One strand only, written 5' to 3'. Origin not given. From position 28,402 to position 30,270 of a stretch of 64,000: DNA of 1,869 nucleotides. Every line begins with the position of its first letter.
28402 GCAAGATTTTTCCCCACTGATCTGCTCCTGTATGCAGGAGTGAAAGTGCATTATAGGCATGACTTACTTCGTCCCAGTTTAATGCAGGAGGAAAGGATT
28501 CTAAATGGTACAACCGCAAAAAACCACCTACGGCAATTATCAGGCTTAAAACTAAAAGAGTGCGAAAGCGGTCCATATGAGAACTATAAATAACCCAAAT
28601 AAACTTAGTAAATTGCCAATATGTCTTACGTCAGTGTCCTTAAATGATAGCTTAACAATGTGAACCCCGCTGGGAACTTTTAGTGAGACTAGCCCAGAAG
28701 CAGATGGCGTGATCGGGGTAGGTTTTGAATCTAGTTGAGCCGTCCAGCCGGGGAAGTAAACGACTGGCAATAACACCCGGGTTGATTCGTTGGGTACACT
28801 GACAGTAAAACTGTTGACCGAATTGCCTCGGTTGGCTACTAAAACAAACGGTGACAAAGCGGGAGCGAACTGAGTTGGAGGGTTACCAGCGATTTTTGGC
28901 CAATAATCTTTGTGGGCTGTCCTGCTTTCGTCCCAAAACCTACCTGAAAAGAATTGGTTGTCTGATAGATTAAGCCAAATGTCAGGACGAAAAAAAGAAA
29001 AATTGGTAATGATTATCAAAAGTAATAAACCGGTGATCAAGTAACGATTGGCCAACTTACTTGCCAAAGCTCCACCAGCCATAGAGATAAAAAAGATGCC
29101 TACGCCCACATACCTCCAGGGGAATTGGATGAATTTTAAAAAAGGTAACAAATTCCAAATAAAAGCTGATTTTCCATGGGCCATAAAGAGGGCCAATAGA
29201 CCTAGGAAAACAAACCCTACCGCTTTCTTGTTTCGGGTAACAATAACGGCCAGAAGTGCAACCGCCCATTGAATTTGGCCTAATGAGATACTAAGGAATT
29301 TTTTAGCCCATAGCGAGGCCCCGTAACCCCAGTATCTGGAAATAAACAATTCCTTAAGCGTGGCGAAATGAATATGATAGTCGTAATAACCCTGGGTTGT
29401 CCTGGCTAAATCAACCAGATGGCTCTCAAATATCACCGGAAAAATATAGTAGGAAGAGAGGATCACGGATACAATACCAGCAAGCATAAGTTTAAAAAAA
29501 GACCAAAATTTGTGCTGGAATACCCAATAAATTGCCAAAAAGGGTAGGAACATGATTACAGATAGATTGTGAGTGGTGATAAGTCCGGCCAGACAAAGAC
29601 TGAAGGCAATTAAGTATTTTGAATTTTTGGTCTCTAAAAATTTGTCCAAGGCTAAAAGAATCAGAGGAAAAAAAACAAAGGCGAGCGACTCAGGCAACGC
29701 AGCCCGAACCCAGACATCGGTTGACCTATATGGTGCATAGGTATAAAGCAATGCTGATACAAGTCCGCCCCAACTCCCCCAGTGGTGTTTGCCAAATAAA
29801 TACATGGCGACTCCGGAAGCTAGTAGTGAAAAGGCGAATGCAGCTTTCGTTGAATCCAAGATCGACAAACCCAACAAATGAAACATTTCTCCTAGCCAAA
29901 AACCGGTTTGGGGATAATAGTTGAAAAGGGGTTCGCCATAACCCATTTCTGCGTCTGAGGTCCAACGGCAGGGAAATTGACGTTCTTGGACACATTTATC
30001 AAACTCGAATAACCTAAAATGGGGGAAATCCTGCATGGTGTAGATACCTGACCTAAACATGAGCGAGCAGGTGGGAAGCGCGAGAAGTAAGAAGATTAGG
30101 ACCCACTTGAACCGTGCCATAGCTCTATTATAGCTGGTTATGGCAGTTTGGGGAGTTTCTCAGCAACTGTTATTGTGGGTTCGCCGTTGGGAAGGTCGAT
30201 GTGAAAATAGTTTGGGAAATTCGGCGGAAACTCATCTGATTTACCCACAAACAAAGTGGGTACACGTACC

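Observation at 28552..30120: Three-member family of large membrane proteins with a conserved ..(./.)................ N-terminal block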

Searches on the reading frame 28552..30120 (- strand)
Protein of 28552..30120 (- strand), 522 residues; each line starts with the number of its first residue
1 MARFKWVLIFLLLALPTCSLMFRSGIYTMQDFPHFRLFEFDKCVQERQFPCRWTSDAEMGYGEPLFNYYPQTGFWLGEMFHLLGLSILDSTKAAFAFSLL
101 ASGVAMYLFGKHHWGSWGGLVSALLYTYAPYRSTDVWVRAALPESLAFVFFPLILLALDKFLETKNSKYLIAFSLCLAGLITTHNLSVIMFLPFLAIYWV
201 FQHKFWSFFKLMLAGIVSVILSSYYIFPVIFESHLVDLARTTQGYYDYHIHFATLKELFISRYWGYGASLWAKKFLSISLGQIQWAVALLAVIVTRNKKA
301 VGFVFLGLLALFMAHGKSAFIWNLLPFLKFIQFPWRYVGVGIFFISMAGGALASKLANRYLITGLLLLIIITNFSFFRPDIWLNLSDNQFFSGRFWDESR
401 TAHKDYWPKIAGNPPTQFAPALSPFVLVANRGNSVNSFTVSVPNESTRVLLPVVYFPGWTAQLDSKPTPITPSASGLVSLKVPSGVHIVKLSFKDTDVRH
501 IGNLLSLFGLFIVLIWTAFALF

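Call 4: search_protein_families(library=pfam, proteins=[window:28552-30120:-], max_evalue=1)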
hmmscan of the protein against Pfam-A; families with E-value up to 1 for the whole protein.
window:28552-30120:- (522 aa): 2 families
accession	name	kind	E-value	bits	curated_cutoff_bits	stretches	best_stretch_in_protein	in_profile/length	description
PF10131.15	PTPS_related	-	2.3e-06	26.8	26.4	1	66-375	1-306/621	6-pyruvoyl-tetrahydropterin synthase related domain; membrane protein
PF09586.16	YfhO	-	2.6e-06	26.6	28.5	1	436-493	766-823/835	Bacterial membrane protein YfhO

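Call 5: search_protein_families(library=ncbifam, proteins=[window:28552-30120:-], max_evalue=1)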
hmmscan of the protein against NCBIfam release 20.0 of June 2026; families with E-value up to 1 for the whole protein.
window:28552-30120:- (522 aa): 1 family
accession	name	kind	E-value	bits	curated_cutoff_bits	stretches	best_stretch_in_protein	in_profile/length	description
NF047589.1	GlcsyltransPgfM1Strep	equivalog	5.6e-05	21.3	1400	1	437-515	872-949/955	glycosyltransferase PgfM1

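Call 10: search_solved_structures(query=A1, max_evalue=10, show_alignments=2)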
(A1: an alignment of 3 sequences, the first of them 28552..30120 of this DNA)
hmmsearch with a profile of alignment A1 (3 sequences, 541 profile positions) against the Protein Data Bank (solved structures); distinct sequences matched with E-value up to 10: 0.

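Call 11: find_homologous_proteins(query=window:28552-30120:-)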
Query window:28552-30120:- (522 aa): 412 proteins with E <= 0.001 among 8000 candidates; the best 120 are listed.
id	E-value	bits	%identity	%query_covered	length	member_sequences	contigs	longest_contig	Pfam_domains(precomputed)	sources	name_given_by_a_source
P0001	5.2e-275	931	100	80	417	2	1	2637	PF09586.17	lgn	-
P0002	4.3e-176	605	53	98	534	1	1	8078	PF10131.16,PF09586.17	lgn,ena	-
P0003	7.2e-175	601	53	96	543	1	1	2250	-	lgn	-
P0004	1.3e-168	580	52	98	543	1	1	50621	PF10131.16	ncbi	-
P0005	7.4e-168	578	50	99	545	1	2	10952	PF10131.16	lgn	-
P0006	8.6e-168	577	51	98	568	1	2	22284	-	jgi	jgi:hypothetical protein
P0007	2.8e-165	569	52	96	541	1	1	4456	PF10131.16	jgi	jgi:hypothetical protein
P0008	1.1e-161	557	51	96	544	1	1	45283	PF10131.16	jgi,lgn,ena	-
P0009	4.4e-159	549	50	93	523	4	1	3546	-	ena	-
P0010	1.3e-156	540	48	97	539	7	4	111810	PF10131.16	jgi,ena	-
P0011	2.3e-156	540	49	99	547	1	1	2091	PF10131.16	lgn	-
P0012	1.9e-155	537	49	96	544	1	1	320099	PF10131.16,PF13231.13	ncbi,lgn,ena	-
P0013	2.3e-154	533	49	99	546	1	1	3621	-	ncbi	-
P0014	3.3e-154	532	48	99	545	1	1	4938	PF10131.16,PF13231.13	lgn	-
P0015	2.4e-153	530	48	95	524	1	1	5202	-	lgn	-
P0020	2.0e-150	520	49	97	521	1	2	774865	PF10131.16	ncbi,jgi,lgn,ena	-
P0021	2.1e-150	520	47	93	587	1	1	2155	PF10131.16,PF13231.13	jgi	-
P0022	3.6e-150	519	49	99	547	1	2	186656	PF10131.16,PF13231.13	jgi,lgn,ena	jgi:hypothetical protein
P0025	2.3e-149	517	47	99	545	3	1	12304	PF10131.16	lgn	-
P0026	1.5e-148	514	49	95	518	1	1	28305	PF10131.16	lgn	-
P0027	1.8e-148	514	48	95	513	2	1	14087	PF10131.16,PF13231.13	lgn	-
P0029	4.7e-148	512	47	96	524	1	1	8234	PF10131.16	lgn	-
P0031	2.8e-147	510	47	92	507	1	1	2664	PF10131.16,PF09586.17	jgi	jgi:hypothetical protein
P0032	2.8e-147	510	46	99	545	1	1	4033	PF10131.16,PF09586.17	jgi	jgi:hypothetical protein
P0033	2.8e-147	510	47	96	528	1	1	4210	PF10131.16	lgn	-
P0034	3.3e-147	509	47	95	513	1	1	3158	PF10131.16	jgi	jgi:hypothetical protein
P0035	1.1e-146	508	49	95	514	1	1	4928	PF10131.16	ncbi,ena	-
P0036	1.8e-146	507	48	98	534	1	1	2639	PF10131.16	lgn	-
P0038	4.4e-145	502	47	98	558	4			PF10131.16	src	-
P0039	6.7e-145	502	47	96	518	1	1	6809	PF10131.16,PF09586.17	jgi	jgi:hypothetical protein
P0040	7.3e-145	502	48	98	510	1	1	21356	PF10131.16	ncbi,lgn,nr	ncbi:MAG: 6-pyruvoyl-tetrahydropterin synthase-related protein [Candidatus Amesbacteria bacterium]|n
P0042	3.0e-144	500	44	100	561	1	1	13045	PF10131.16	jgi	jgi:hypothetical protein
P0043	6.1e-144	499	46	98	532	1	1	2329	PF10131.16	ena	-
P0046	4.3e-143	496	45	98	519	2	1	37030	PF10131.16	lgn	-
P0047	1.2e-142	494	46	96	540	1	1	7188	PF10131.16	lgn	-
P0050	1.3e-140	488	46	96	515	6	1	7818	PF10131.16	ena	-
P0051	1.5e-140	487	45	96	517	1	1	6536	PF10131.16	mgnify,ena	mgnify:CR=1 FL=1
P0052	1.6e-140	487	46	98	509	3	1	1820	PF10131.16,PF20176.4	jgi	jgi:uncharacterized membrane protein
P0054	2.9e-140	486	45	98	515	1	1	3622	PF10131.16,PF20176.4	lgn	-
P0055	4.9e-140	486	45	96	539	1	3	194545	PF10131.16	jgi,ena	-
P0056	3.9e-139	483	47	98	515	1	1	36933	PF10131.16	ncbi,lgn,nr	ncbi:hypothetical protein HZB69_03940 [Candidatus Amesbacteria bacterium]|nr:hypothetical protein [C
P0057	5.4e-139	482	45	96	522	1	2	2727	PF10131.16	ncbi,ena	-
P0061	1.0e-138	481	46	98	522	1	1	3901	PF10131.16,PF20176.4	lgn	-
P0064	8.5e-137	475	46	97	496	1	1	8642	PF10131.16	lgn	-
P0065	1.6e-136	474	45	98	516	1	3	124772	PF10131.16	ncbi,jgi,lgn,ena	-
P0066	1.7e-136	474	47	98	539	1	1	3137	PF10131.16,PF09586.17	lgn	-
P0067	1.9e-136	474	44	99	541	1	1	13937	PF10131.16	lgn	-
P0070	5.2e-136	472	46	96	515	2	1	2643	PF10131.16,PF20176.4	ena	-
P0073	3.1e-133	463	43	98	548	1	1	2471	PF10131.16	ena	-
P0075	1.7e-132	461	45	98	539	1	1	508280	PF10131.16,PF09586.17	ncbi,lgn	-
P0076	5.2e-132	459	45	93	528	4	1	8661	PF10131.16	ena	-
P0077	5.4e-132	459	45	96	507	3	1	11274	PF10131.16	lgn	-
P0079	1.4e-131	458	45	97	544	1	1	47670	PF10131.16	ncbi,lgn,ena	-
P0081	2.5e-131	457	43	98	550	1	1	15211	PF10131.16,PF09586.17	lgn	-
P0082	3.0e-131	457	43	98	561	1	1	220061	PF10131.16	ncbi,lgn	-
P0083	5.8e-131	456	41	97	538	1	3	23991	PF10131.16,PF09586.17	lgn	-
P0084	6.4e-131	456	43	95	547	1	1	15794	PF10131.16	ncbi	ncbi:6-pyruvoyl-tetrahydropterin synthase-related protein [Patescibacteria group bacterium]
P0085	8.5e-131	455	43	98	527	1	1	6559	PF10131.16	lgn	-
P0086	1.6e-130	454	41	98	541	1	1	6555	PF10131.16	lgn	-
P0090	6.3e-129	449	44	95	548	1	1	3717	PF10131.16,PF09586.17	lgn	-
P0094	6.8e-128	446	41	99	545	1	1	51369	PF10131.16,PF09586.17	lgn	-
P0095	2.2e-127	444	43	95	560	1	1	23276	PF10131.16,PF09586.17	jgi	-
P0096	5.8e-127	443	44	97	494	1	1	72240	PF10131.16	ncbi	-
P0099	1.5e-126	441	43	94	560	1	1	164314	PF09586.17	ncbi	-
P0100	2.8e-126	440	43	98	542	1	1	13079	PF09586.17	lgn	-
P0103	3.1e-126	440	43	99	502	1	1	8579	PF10131.16,PF09586.17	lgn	-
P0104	3.2e-126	440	41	99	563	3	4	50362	PF10131.16,PF09586.17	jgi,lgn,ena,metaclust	metaclust:\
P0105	1.1e-125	438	42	99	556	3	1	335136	PF10131.16,PF09586.17,PF13231.13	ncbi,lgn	-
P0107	2.8e-125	437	44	94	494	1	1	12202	PF10131.16,PF09586.17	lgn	-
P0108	6.4e-125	436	44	96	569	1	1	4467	PF09586.17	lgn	-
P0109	1.1e-124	435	43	96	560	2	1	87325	PF10131.16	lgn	-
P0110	2.0e-124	434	42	96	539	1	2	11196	PF10131.16,PF09586.17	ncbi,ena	ncbi:MAG: 6-pyruvoyl-tetrahydropterin synthase-related protein [Patescibacteria group bacterium]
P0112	6.0e-123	429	44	98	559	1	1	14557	PF10131.16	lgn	-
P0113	2.1e-122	428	43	96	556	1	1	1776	PF10131.16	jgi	jgi:hypothetical protein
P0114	2.3e-122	427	41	96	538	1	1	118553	PF10131.16,PF09586.17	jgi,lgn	jgi:hypothetical protein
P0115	2.5e-122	427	43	93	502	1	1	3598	PF10131.16,PF09586.17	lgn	-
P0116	2.7e-122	427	43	93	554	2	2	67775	PF10131.16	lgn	-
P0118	9.3e-122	425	41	97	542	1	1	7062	PF10131.16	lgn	-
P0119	1.5e-121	425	41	97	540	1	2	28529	PF10131.16,PF09586.17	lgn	-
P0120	1.5e-121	425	45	93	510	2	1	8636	PF10131.16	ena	-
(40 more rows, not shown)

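Call 23: find_related_loci(query=A2, collection=genome_contigs, flank=10000)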
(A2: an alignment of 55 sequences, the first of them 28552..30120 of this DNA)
Query A2 (522 aa) in genome_contigs; peptide patterns used: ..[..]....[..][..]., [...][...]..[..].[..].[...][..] (x = any residue, [..] = any of these).
199 stretches matched a pattern; 187 encode a relative of the query (tblastn E <= 1e-3); the best 80 are kept; 80 distinct loci.
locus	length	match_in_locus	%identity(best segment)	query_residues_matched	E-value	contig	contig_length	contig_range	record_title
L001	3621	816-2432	49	1-516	5e-162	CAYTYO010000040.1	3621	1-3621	MAG TPA_asm: uncultured Gammaproteobacteria bacterium isolate SRP170004_co1_592 genome assembly, contig: NODE_43841_leng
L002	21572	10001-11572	49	1-503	5e-151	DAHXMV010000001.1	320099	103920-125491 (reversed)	MAG TPA_asm: Candidatus Amesbacteria bacterium isolate clean1627 NODE_1_length_320099_cov_20.142678, whole genome shotgu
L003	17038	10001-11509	48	5-516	2e-148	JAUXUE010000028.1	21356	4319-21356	MAG: Candidatus Amesbacteria bacterium isolate C13_metabat.bin.65 C13_k141_116317, whole genome shotgun sequence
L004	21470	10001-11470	50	21-506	7e-148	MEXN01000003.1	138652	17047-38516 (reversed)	MAG: Candidatus Amesbacteria bacterium RIFCSPLOWO2_01_FULL_48_25 rifcsplowo2_01_scaffold_246, whole genome shotgun seque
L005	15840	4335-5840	46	5-516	3e-145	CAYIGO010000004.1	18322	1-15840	MAG TPA_asm: uncultured Gammaproteobacteria bacterium isolate ERP119705_co22_108 genome assembly, contig: NODE_2435_leng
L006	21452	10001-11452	48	16-521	2e-145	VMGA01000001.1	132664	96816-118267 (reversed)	MAG: Microgenomates group bacterium Gr01-1014_16 G01um101416_scaffold_69, whole genome shotgun sequence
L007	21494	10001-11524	47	5-516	5e-145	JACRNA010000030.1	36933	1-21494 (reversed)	MAG: Candidatus Amesbacteria bacterium isolate NC_groundwater_1921_Pr3_S-0.2um_39_4 scaffold_447691, whole genome shotgu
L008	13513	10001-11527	47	16-503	5e-145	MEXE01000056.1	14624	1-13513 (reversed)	MAG: Candidatus Amesbacteria bacterium RBG_19FT_COMBO_48_16 rbg_19ft_combo_scaffold_997, whole genome shotgun sequence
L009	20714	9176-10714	46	16-507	1e-141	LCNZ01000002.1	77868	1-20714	MAG: Candidatus Amesbacteria bacterium GW2011_GWB1_47_19 UX91_C0002, whole genome shotgun sequence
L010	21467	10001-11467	46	5-515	4e-140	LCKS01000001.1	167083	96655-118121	MAG: Candidatus Amesbacteria bacterium GW2011_GWC2_45_19 UX05_C0001, whole genome shotgun sequence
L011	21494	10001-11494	46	15-516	1e-139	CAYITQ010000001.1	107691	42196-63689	MAG TPA_asm: uncultured Gammaproteobacteria bacterium isolate ERP119705_co3_801 genome assembly, contig: NODE_100_length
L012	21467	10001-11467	45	9-515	2e-136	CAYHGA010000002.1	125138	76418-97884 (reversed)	MAG TPA_asm: uncultured Gammaproteobacteria bacterium isolate ERP119705_co10_249 genome assembly, contig: NODE_51_length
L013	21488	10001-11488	45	16-515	3e-134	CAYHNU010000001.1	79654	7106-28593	MAG TPA_asm: uncultured Gammaproteobacteria bacterium isolate ERP119705_co13_425 genome assembly, contig: NODE_349_lengt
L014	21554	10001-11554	44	16-510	6e-134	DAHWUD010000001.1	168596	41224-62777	MAG TPA_asm: Candidatus Amesbacteria bacterium isolate clean1528 NODE_1_length_168596_cov_57.624523, whole genome shotgu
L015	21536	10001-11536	47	16-520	2e-143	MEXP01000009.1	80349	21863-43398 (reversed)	MAG: Candidatus Amesbacteria bacterium RIFCSPLOWO2_01_FULL_49_25 rifcsplowo2_01_scaffold_225, whole genome shotgun seque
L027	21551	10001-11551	43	16-506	4e-127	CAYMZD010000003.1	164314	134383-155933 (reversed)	MAG TPA_asm: uncultured Gammaproteobacteria bacterium isolate binchicken_co110_145 genome assembly, contig: NODE_230_len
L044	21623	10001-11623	41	1-507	1e-113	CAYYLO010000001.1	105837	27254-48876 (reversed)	MAG TPA_asm: uncultured Gammaproteobacteria bacterium isolate binchicken_co144_799 genome assembly, contig: NODE_452_len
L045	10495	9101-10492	42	1-507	4e-111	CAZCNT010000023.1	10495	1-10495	MAG TPA_asm: uncultured Gammaproteobacteria bacterium isolate SRP050083_co1_418 genome assembly, contig: NODE_3018_lengt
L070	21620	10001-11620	35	6-513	8e-96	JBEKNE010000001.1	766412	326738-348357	MAG: Candidatus Microgenomates bacterium isolate SPRUCE 40 SPRUCE_40_1, whole genome shotgun sequence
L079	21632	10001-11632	34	9-507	3e-92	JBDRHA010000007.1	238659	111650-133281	MAG: Candidatus Shapirobacteria bacterium isolate MEGAHIT-group-1.477 k141_1291627, whole genome shotgun sequence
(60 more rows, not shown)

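Call 24: predict_structure(alignment_id=A2)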
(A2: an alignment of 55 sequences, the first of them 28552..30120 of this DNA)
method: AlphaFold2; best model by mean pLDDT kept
length: 522 residues; sequences in the alignment: 55
mean_pLDDT: 94.5   pTM: 0.93
mean pLDDT of the five models: 94.5, 94.0, 93.6, 93.5, 93.2
residues with pLDDT >= 90: 472; 70-90: 34; 50-70: 14; < 50: 2
segments of 3 or more residues with pLDDT < 50: none
pLDDT, mean of each block of 10 residues (from residue 1): 90 97 94 96 96 96 95 98 98 98 98 97 97 92 97 98 97 98 97 98 96 98 97 93 90 92 58 70 94 95 98 97 95 96 98 95 98 92 96 94 90 94 91 96 93 97 98 96 98 98 98 96 83
secondary structure, 60 per line:
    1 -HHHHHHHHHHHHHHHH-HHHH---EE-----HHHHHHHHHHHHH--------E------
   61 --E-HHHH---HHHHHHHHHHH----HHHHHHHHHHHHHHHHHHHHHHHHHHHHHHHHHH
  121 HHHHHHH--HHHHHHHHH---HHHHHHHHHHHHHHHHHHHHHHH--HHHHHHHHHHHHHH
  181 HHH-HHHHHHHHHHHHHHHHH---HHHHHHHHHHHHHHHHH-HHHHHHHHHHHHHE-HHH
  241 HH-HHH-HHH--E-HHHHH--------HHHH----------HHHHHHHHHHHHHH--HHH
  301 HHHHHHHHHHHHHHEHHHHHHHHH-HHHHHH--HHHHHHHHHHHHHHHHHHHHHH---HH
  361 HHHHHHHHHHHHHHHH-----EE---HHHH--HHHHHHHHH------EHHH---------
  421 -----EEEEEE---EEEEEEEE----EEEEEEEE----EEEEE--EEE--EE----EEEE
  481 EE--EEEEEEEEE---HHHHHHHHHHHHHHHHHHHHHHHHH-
elements in order: H2-17 H19-22 H33-45 H65-68 H72-82 H87-127 H130-138 H142-164 H167-183 H185-201 H205-221 H223-235 H238-242 H255-259 H268-271 H282-295 H298-314 H316-324 H326-331 H334-355 H359-376 H387-390 H393-401 E426-431 E435-442 E447-454 E459-463 E466-468 E477-482 E485-493 H497-521

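Call 29: fold_search(model_id=the predicted structure, library=pdb)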
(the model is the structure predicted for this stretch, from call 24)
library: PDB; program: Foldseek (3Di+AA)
matches with E <= 10: 403; with E <= 0.001: 14
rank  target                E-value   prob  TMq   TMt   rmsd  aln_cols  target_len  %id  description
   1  8if8_B                6.2e-05  1.00  0.43  0.37  11.8       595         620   11  Arabinosyltransferase AftA (released 2023-05-31)
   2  5f15                  1.1e-04  1.00  0.45  0.44   6.3       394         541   13  Crystal Structure of ArnT from Cupriavidus metallidurans bound to Undecaprenyl phosphate (released 2016-02-17)
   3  6w98_A                1.3e-04  1.00  0.44  0.20   6.7       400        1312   16  Single-Particle Cryo-EM Structure of Arabinofuranosyltransferase AftD from Mycobacteria (released 2020-05-13)
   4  3waj                  1.9e-04  1.00  0.34  0.24  15.7       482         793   13  Crystal structure of the Archaeoglobus fulgidus oligosaccharyltransferase (O29867_ARCFU) complex with Zn and sulfate (released 2013-10-30)
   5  5ezm                  2.0e-04  1.00  0.44  0.43   6.5       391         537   14  Crystal Structure of ArnT from Cupriavidus metallidurans in the apo state (released 2016-02-17)
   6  8pn9_A                2.3e-04  1.00  0.41  0.33  19.6       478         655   12  Structure of human oligosaccharyltransferase OST-A complex bound to NGI-1 (released 2024-05-08)
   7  6ftg_5                2.5e-04  1.00  0.46  0.38   9.3       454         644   10  Subtomogram average of OST-containing ribosome-translocon complexes from canine rough microsomal membranes (released 2018-03-21)
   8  7oci_F                2.6e-04  1.00  0.47  0.39  11.6       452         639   13  Cryo-EM structure of yeast Ost6p containing oligosaccharyltransferase complex (released 2022-02-16)
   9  7e9s_A                4.9e-04  1.00  0.38  0.26  10.9       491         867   12  Archaeal oligosaccharyltransferase AglB from Archaeoglobus fulgidus in complex with an inhibitory peptide and a dolich (released 2021-09-08)
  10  8if8_C                5.3e-04  1.00  0.42  0.38   8.0       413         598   12  Arabinosyltransferase AftA (released 2023-05-31)
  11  5gmy_A                5.8e-04  1.00  0.42  0.28  11.6       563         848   11  Crystal structure of the Archaeoglobus fulgidus oligosaccharyltransferase (O29867_ARCFU) tethered with an acceptor pep (released 2017-02-01)
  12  6s7t_A                6.1e-04  1.00  0.47  0.36  13.1       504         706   10  Cryo-EM structure of human oligosaccharyltransferase complex OST-B (released 2019-12-18)
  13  6ezn_F                6.3e-04  1.00  0.44  0.37  13.6       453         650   14  Cryo-EM structure of the yeast oligosaccharyltransferase (OST) complex (released 2018-01-17)
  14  6wby                  6.6e-04  1.00  0.41  0.19   8.3       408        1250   13  Single-Particle Cryo-EM Structure of Arabinofuranosyltransferase AftD from Mycobacteria, Mutant R1389S Class 2 (released 2020-05-13)
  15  8age_A                1.0e-03  1.00  0.48  0.40  11.0       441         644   14  Structure of yeast oligosaccharylransferase complex with acceptor peptide bound (released 2022-12-07)
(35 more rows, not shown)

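Call 35: search_solved_structures(query=A2, max_evalue=10, show_alignments=3)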
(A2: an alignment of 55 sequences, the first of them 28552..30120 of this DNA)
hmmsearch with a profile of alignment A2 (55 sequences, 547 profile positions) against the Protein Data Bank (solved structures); distinct sequences matched with E-value up to 10: 3.
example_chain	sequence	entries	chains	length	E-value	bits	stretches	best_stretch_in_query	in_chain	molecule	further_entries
8sbb_A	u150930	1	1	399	0.06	14.9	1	249-330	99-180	Alkane 1-monooxygenase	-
5cow_A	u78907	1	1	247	0.5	11.9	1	308-375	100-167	Putative uncharacterized protein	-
5cv3_A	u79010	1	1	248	0.51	11.9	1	308-375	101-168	Putative uncharacterized protein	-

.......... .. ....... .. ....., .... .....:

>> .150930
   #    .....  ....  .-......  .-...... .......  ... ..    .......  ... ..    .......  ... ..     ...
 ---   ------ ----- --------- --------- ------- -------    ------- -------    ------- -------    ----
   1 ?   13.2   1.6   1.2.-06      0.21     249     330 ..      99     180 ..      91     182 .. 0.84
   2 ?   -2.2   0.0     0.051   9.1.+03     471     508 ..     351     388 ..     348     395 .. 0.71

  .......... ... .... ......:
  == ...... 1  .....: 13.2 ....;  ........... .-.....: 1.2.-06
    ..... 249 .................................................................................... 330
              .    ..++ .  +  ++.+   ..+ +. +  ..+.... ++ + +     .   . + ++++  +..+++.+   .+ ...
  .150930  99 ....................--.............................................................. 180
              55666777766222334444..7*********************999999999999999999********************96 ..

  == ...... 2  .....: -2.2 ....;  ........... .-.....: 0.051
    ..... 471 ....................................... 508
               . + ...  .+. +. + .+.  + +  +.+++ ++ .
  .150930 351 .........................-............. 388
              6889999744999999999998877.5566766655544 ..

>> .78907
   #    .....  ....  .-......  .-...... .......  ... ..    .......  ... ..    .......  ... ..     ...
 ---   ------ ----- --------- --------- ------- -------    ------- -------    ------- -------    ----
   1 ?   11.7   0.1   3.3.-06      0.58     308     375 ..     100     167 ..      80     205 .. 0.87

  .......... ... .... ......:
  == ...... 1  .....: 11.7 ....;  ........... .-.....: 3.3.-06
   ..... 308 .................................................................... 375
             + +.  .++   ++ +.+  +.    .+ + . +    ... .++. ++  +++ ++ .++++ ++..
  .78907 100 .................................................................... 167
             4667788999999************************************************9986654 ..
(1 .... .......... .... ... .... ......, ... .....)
